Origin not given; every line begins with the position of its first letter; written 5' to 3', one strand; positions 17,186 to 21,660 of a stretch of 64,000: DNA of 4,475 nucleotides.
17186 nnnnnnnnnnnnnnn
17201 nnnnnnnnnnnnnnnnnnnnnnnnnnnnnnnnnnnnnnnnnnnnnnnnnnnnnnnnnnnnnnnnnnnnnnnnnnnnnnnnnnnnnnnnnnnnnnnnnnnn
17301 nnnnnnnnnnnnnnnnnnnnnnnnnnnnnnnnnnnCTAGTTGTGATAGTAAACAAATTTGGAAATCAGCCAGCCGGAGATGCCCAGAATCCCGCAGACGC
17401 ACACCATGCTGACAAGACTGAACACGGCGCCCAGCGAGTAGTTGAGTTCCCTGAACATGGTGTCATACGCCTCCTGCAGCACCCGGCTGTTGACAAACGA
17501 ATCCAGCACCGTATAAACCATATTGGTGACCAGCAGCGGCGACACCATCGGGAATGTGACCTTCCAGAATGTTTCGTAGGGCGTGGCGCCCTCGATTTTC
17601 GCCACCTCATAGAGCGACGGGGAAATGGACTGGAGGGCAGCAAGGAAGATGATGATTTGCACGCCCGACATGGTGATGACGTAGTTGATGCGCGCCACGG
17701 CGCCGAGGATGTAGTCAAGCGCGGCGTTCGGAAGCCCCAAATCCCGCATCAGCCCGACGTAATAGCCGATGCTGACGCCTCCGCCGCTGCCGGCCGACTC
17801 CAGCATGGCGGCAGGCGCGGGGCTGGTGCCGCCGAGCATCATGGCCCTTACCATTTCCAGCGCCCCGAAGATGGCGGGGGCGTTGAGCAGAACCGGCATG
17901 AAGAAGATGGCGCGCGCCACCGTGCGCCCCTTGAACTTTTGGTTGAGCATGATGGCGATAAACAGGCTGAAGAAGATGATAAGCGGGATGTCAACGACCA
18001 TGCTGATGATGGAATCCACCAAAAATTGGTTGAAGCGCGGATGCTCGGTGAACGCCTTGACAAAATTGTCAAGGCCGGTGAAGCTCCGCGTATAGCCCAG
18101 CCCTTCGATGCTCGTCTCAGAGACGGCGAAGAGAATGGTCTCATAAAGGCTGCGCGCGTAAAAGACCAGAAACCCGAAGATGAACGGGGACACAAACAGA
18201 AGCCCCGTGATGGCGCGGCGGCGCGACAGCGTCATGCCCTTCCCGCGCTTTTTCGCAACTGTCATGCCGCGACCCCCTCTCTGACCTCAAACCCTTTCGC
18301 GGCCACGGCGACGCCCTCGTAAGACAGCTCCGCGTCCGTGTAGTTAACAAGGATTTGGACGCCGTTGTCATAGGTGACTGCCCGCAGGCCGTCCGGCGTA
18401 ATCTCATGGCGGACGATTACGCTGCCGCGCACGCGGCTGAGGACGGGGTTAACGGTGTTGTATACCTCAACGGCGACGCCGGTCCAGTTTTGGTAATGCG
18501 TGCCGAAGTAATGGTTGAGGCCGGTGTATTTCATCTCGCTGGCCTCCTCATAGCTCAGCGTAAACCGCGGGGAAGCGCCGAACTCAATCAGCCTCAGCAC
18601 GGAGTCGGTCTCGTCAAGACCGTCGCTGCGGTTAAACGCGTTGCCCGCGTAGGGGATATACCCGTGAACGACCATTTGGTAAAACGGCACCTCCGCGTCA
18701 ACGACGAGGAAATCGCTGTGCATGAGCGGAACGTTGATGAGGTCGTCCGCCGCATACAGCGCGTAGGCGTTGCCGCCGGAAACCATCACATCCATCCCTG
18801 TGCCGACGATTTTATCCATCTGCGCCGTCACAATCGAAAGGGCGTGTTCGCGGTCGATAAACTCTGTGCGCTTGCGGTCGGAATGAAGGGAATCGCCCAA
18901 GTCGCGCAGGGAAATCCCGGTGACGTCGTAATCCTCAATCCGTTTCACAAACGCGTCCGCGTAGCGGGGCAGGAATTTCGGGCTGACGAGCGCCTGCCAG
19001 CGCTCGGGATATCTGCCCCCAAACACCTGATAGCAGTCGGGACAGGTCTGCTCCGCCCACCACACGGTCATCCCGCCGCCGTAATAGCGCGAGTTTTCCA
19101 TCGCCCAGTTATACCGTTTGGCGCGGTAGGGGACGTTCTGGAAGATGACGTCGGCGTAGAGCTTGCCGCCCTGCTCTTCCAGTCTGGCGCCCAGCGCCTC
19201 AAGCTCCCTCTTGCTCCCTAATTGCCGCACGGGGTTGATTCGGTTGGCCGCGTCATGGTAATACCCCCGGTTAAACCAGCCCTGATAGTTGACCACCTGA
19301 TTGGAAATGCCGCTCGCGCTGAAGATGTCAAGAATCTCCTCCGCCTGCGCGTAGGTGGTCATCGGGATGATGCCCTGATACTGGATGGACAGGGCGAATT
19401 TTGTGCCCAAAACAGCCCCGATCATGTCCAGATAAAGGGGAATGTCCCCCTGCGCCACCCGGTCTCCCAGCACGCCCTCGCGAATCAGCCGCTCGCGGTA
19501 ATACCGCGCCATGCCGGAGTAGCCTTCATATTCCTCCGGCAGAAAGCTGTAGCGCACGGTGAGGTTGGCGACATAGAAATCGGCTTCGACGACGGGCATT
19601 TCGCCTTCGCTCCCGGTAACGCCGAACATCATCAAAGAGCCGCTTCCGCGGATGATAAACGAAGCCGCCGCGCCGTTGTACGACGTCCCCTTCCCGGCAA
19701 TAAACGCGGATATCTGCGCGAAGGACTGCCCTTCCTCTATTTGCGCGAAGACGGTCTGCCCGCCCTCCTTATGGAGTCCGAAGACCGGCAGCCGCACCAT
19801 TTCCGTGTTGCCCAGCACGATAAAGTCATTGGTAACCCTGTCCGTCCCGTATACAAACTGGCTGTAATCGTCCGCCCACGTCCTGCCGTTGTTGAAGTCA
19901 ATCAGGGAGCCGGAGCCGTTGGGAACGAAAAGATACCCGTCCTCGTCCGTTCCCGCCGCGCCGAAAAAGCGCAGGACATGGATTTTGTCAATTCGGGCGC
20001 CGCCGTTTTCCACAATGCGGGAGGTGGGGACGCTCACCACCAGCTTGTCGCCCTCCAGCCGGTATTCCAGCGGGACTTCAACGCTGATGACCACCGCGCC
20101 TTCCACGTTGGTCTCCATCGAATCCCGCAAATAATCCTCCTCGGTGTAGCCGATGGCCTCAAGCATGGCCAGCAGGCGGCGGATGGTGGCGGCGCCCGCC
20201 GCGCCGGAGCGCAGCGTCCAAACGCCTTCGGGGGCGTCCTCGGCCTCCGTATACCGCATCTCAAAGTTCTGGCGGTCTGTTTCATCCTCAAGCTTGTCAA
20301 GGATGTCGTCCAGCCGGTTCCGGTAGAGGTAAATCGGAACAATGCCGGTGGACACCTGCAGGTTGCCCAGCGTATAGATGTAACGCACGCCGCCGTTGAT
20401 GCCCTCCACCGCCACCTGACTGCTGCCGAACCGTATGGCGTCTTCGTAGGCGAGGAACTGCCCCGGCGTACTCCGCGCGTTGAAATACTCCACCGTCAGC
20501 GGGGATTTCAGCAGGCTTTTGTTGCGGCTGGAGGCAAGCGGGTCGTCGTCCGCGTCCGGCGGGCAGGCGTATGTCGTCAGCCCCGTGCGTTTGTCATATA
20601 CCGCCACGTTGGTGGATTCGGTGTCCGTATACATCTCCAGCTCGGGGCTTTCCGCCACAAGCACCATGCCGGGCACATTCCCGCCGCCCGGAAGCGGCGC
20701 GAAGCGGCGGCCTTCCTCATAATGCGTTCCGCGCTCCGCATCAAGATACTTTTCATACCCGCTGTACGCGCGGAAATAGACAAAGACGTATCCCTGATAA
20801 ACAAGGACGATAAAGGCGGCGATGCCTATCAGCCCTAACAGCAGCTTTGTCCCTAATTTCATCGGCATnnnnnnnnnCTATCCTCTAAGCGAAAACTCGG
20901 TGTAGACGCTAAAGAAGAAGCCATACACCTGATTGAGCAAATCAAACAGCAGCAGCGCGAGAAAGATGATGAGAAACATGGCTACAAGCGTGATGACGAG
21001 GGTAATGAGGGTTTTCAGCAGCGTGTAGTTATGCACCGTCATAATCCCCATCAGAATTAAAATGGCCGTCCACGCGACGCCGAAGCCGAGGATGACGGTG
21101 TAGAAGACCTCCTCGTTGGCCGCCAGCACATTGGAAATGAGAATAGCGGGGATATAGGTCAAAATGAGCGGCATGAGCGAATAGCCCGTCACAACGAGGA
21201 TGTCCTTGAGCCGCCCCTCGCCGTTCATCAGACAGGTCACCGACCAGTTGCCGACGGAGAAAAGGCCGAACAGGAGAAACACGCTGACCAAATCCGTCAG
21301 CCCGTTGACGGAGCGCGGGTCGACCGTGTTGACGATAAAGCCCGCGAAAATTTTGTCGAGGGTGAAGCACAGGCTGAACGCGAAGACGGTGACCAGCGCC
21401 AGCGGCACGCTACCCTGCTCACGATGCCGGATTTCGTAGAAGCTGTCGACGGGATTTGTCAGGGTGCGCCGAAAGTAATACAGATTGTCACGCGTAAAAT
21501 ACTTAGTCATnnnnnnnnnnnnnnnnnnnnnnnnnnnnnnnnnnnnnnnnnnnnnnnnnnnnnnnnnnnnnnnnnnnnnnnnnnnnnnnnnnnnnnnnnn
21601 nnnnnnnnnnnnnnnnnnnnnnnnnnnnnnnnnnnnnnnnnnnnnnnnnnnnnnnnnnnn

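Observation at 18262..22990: NHL/TPR - Yip1 - DUF5696-like triad translationally wired between two ABC permease pairs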

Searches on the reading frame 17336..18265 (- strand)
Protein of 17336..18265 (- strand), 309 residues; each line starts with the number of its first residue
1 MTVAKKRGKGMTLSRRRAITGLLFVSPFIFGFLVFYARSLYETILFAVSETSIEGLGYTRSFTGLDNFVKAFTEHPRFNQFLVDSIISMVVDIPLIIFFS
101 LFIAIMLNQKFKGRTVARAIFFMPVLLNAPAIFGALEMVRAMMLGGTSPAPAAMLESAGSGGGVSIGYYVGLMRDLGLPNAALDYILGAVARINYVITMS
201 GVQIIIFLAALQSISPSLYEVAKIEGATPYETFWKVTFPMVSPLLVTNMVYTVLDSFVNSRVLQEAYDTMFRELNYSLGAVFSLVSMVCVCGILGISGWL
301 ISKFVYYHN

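Call 4: search_protein_families(library=pfam, proteins=[window:17336-18265:-], max_evalue=0.01)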
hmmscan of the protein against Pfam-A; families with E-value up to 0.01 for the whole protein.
window:17336-18265:- (309 aa): 1 family
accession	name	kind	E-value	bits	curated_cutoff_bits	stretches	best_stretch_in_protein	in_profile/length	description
PF00528.27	BPD_transp_1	-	4.3e-07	30.3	26.4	1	97-258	2-123/184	Binding-protein-dependent transport system inner membrane component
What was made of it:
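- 17336..18265 (-): ABC permease 2a. BPD_transp_1 4.3e-07 (call 4).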

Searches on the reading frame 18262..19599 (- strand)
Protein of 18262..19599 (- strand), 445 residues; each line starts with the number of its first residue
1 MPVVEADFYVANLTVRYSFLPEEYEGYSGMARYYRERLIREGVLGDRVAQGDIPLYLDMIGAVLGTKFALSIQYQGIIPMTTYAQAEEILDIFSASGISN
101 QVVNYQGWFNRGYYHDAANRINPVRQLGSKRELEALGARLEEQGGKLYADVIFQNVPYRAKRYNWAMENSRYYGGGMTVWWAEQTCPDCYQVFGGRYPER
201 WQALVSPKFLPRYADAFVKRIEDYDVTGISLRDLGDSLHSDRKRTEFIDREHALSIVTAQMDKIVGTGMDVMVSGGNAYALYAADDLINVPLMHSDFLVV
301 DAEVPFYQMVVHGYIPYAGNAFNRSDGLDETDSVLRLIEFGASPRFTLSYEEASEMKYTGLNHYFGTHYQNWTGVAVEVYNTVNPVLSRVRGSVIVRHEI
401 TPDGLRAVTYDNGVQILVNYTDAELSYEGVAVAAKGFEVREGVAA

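Call 32: search_protein_families(library=pfam, proteins=[window:18262-19599:-], max_evalue=10)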
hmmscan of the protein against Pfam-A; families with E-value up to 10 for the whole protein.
window:18262-19599:- (445 aa): 2 families
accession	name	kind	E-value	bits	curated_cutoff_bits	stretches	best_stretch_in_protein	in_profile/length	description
PF18952.6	DUF5696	-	4.9e-133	445.2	25.6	1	1-437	185-612/612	Family of unknown function (DUF5696)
PF14444.12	S1-like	-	0.081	13.4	25.2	1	293-320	11-38/58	S1-like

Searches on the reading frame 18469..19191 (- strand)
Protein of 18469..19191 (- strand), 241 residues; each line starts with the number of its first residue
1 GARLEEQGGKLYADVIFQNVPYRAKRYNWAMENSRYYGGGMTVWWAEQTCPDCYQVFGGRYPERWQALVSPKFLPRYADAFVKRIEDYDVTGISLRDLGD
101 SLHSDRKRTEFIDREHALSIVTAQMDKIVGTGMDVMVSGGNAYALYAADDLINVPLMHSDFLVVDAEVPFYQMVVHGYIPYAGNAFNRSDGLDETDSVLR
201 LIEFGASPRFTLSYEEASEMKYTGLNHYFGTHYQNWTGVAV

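Call 37: search_solved_structures(query=A3, max_evalue=10, show_alignments=5)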
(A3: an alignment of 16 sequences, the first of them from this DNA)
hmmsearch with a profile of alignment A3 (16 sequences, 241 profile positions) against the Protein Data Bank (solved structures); distinct sequences matched with E-value up to 10: 8.
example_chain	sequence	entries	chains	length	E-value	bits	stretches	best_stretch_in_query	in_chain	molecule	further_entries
8g6r_B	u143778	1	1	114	0.2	14.5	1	156-207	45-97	nsp8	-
6jpr_B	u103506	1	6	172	0.39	13.6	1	79-151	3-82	Phycocyanin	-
8urb_B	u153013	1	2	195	0.42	13.4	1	156-206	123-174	nsp8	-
6xwk_BBB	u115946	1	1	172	0.74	12.6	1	79-146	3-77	Phycocyanin beta subunit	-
8ez6_A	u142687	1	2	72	0.99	12.2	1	158-194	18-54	Cell cycle and apoptosis regulator protein 2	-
4yjj_B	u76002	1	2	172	1.2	12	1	79-146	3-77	Beta Subunit of Cyanobacterial Phycocyanine protein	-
22vh_D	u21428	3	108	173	1.4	11.8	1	95-145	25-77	C-phycocyanin beta subunit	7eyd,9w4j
9w7k_C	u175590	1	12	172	1.4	11.7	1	95-145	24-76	C-phycocyanin beta subunit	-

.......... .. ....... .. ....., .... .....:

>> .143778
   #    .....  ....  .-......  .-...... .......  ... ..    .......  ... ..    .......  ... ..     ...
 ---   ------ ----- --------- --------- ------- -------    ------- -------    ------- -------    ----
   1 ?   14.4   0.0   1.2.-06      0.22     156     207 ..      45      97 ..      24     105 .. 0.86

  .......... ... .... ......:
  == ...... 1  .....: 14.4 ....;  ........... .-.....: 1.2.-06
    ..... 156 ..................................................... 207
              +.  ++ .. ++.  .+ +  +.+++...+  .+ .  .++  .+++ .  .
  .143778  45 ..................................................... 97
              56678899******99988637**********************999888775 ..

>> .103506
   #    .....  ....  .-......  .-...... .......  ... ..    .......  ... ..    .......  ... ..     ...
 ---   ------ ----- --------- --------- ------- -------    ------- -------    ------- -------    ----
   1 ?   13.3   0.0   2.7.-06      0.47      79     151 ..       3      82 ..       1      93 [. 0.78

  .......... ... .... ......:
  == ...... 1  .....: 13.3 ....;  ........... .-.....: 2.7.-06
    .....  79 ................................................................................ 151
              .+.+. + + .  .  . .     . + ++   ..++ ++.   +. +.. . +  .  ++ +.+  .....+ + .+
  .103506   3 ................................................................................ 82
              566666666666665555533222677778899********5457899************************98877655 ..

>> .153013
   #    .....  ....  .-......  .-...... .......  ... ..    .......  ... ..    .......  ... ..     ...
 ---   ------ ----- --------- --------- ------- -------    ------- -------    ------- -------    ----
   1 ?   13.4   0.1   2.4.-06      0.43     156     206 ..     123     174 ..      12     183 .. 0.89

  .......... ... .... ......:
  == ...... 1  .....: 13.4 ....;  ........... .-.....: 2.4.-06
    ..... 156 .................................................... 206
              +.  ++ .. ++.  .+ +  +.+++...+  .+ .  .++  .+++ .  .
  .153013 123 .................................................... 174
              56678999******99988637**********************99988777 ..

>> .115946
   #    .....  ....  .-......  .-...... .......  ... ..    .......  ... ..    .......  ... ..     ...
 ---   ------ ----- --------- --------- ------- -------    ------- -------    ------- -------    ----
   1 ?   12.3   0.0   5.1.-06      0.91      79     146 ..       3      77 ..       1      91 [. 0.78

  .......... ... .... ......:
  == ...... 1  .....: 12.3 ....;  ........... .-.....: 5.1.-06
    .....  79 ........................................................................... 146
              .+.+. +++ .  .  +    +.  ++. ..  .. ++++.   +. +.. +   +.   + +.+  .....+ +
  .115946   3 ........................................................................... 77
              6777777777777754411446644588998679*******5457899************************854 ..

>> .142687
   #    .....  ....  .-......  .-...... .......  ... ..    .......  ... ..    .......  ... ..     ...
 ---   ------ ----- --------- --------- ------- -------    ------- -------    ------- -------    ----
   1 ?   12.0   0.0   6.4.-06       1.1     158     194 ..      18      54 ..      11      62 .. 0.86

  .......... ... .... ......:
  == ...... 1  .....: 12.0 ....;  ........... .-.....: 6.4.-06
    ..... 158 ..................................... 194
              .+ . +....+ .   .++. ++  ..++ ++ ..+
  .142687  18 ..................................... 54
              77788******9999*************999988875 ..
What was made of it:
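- Tried and rejected: A cropped profile of residues 560-800 gave only chance hits to nsp8 and phycocyanin (call 37).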

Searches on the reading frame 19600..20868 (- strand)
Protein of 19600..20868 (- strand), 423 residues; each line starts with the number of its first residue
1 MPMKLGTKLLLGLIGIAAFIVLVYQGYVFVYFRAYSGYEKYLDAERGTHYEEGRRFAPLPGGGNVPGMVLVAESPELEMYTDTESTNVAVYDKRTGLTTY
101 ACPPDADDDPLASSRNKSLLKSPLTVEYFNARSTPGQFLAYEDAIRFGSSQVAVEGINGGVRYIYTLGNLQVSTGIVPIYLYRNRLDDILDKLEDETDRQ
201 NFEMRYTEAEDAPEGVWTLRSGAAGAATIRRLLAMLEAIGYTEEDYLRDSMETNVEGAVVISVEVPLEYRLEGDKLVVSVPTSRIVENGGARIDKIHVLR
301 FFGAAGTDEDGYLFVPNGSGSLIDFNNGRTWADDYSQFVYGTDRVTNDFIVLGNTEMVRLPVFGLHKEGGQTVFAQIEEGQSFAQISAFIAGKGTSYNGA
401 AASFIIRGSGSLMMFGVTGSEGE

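Call 32: search_protein_families(library=pfam, proteins=[window:19600-20868:-], max_evalue=10)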
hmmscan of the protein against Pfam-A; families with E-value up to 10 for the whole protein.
window:19600-20868:- (423 aa): 1 family
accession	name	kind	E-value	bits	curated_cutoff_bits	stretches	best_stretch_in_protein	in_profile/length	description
PF18952.6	DUF5696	-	9.4e-49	166.9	25.6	1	244-412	2-175/612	Family of unknown function (DUF5696)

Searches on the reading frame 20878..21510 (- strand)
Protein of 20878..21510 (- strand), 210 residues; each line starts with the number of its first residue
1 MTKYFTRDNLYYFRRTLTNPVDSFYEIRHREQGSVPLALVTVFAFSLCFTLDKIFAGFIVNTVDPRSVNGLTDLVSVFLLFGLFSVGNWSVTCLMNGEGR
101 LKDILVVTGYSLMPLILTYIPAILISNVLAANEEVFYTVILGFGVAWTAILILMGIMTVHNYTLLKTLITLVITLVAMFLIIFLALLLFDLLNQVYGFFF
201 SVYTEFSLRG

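Call 4: search_protein_families(library=pfam, proteins=[window:20878-21510:-], max_evalue=0.01)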
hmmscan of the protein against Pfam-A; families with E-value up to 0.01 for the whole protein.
window:20878-21510:- (210 aa): 1 family
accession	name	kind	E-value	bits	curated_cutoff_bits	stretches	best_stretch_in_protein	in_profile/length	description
PF04893.22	Yip1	-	4.7e-16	59.6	28.6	1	15-185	2-172/173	Yip1 domain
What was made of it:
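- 20878..21510 (-): Five-TM Yip1-family membrane protein. Its start overlaps the NHL stop by 8 nt. Pfam Yip1 4.7e-16 (call 4).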

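Call 11: search_protein_families(library=ncbifam, proteins=[window:20878-21510:-], max_evalue=0.01)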
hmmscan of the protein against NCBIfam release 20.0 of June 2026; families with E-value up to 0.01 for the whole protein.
window:20878-21510:- (210 aa): 0 families
